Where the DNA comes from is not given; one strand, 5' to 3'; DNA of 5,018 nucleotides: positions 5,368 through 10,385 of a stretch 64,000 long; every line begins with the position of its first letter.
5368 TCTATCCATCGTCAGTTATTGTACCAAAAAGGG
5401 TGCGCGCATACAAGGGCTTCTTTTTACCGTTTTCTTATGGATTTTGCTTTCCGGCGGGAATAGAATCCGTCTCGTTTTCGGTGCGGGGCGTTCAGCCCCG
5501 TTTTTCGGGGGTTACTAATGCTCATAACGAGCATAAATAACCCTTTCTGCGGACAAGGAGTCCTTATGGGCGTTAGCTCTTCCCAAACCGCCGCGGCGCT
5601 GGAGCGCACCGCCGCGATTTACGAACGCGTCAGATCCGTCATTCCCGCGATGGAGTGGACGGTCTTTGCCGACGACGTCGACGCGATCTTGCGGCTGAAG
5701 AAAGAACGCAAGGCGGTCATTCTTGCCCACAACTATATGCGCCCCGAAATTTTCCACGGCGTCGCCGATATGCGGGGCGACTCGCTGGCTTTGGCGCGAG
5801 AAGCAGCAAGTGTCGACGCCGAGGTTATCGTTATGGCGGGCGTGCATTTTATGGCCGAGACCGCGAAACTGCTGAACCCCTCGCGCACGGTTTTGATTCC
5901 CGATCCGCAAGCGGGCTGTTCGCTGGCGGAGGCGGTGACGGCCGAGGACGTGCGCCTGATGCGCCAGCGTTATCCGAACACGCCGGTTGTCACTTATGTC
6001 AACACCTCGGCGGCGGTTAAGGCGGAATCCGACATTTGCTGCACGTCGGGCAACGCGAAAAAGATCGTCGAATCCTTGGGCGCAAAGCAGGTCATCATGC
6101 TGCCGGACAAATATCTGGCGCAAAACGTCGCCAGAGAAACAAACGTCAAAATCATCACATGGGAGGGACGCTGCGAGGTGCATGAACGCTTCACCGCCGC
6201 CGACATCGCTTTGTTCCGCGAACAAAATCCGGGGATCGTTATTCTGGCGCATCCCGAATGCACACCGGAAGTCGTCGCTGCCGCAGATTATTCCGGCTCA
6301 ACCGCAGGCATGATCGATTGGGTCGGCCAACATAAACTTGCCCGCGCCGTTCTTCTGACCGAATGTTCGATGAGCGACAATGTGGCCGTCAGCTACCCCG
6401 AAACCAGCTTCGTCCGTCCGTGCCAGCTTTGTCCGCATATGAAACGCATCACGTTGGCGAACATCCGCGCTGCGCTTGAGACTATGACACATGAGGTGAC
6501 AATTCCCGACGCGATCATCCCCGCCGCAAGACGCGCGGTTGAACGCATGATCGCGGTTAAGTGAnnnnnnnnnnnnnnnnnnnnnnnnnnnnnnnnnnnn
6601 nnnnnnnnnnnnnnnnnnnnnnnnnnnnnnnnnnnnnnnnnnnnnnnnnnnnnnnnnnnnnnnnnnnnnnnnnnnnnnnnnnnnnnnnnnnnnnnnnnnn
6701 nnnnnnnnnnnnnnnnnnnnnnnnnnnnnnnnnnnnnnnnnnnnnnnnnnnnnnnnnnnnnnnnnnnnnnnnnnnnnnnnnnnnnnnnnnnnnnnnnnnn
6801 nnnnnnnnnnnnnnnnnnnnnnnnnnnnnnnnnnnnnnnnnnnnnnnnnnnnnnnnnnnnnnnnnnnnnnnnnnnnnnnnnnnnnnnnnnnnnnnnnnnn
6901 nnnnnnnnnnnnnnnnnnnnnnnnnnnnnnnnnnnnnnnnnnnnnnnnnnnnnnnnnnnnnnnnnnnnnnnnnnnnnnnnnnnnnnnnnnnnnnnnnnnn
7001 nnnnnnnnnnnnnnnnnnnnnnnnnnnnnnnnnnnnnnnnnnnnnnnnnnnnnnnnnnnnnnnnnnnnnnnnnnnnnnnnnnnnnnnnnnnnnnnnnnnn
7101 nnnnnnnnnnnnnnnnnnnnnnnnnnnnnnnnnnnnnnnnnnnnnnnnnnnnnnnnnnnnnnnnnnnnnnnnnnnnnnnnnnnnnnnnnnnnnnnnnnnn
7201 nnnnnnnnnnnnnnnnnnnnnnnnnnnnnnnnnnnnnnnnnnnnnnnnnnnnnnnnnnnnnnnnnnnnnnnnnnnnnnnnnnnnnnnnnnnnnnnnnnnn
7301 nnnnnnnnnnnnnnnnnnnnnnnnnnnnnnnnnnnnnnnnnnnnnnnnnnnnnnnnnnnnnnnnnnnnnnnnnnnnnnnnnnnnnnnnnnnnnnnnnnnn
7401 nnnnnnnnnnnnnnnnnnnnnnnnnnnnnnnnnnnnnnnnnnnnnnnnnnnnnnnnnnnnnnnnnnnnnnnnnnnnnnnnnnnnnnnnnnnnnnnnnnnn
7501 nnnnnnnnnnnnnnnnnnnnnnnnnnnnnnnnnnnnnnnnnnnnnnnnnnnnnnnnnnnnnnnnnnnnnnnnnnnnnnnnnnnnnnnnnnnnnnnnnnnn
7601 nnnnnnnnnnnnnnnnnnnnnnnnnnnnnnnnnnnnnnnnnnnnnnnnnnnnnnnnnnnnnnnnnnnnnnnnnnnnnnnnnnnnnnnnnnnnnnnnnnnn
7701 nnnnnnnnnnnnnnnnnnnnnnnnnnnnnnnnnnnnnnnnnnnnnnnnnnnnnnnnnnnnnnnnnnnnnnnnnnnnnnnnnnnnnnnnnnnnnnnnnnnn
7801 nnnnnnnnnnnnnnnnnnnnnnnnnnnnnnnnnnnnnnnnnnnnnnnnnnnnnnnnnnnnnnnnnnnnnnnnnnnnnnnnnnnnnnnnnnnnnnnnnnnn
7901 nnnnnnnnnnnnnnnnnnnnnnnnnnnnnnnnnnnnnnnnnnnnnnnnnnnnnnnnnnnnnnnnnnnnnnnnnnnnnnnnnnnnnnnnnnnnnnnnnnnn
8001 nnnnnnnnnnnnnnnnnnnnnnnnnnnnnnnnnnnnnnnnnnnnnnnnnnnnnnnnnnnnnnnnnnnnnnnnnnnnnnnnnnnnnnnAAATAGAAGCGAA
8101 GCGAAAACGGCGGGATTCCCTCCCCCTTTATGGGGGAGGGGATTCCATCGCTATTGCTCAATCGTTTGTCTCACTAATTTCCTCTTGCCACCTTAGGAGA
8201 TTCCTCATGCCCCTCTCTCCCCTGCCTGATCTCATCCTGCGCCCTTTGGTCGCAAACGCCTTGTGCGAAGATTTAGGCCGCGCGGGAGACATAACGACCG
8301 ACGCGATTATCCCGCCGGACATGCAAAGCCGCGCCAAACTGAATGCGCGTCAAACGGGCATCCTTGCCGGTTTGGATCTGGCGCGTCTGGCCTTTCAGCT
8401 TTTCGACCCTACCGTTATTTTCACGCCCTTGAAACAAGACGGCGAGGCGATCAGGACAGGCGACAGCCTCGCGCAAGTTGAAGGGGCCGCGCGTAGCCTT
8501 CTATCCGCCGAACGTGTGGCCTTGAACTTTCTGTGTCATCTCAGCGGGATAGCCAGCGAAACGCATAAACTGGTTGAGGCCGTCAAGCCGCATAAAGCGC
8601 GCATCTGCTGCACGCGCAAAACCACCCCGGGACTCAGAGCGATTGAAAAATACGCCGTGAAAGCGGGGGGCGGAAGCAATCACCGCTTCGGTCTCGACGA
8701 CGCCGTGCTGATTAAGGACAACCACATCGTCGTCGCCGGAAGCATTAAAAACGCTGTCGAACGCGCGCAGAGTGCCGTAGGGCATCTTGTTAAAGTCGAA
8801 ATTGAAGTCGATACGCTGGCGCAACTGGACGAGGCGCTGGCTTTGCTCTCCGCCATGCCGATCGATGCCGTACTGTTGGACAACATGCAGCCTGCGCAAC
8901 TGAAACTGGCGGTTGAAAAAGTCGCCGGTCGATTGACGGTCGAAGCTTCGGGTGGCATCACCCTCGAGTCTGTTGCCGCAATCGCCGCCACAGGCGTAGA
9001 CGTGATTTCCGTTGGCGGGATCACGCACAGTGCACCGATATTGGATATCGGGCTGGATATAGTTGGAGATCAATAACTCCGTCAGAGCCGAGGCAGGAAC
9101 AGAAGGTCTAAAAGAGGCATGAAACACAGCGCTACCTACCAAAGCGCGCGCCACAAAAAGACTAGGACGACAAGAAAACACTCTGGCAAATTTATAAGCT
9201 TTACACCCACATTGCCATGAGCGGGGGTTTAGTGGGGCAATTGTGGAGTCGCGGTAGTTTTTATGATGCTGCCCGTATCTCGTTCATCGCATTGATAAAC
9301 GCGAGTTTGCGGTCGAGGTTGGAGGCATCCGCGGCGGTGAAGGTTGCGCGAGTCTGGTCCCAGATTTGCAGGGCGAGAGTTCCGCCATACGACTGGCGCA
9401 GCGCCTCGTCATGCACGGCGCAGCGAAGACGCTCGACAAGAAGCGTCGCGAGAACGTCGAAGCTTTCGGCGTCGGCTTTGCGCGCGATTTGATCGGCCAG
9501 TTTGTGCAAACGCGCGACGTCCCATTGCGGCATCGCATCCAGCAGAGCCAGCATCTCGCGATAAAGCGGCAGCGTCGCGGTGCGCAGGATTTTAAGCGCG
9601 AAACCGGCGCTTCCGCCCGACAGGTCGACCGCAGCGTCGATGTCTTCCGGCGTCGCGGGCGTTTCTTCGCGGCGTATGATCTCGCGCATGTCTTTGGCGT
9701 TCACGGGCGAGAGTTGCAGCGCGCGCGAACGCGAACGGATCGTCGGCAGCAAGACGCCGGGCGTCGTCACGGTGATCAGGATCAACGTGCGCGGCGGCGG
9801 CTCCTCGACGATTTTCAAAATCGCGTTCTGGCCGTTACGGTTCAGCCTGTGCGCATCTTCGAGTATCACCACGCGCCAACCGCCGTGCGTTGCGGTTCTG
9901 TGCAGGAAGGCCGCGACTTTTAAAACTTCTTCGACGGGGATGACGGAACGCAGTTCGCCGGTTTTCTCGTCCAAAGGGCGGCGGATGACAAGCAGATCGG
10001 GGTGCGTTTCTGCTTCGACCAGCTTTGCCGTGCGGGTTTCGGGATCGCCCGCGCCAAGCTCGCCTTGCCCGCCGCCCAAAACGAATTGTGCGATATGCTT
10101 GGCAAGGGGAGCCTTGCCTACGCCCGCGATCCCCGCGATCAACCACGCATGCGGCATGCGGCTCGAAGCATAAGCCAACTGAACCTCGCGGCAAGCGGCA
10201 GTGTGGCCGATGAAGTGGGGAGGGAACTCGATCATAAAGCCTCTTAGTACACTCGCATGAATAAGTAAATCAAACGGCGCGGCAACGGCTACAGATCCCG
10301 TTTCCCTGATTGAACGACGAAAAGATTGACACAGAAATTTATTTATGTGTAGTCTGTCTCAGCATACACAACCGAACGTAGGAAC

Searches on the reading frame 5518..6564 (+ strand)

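Call 61: search_protein_families(library=pfam, proteins=[window:5518-6564:+], max_evalue=0.00001)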
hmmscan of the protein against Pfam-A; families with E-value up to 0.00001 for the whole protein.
window:5518-6564:+ (348 aa): 1 family
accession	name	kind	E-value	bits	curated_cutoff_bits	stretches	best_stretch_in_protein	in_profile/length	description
PF02445.21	NadA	-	5.5e-111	370.8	27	1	56-345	2-294/295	Quinolinate synthetase A protein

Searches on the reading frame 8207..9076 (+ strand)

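Call 61: search_protein_families(library=pfam, proteins=[window:8207-9076:+], max_evalue=0.00001)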
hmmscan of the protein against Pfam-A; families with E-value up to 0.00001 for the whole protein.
window:8207-9076:+ (289 aa): 2 families
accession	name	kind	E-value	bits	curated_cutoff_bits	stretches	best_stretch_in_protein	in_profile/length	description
PF01729.25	QRPTase_C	-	5.7e-61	205.6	23.1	1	115-284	1-169/169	Quinolinate phosphoribosyl transferase, C-terminal domain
PF02749.22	QRPTase_N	-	2e-21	76.4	27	1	28-113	1-82/82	Quinolinate phosphoribosyl transferase, N-terminal domain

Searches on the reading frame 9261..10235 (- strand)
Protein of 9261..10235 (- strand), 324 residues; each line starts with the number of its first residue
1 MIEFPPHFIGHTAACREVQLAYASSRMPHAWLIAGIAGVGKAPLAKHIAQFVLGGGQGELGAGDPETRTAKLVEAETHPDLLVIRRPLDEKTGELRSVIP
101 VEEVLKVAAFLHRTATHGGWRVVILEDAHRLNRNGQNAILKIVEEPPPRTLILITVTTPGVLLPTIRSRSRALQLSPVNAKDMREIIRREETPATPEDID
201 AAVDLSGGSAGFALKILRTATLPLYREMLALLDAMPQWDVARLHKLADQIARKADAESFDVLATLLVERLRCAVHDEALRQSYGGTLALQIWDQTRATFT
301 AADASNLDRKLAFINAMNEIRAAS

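Call 61: search_protein_families(library=pfam, proteins=[window:9261-10235:-], max_evalue=0.00001)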
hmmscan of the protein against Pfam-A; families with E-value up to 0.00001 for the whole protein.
window:9261-10235:- (324 aa): 1 family
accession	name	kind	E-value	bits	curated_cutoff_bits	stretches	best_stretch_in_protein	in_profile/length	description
PF13177.12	DNA_pol3_delta2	-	3.5e-32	112.1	27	1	11-178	2-160/161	DNA polymerase III, delta subunit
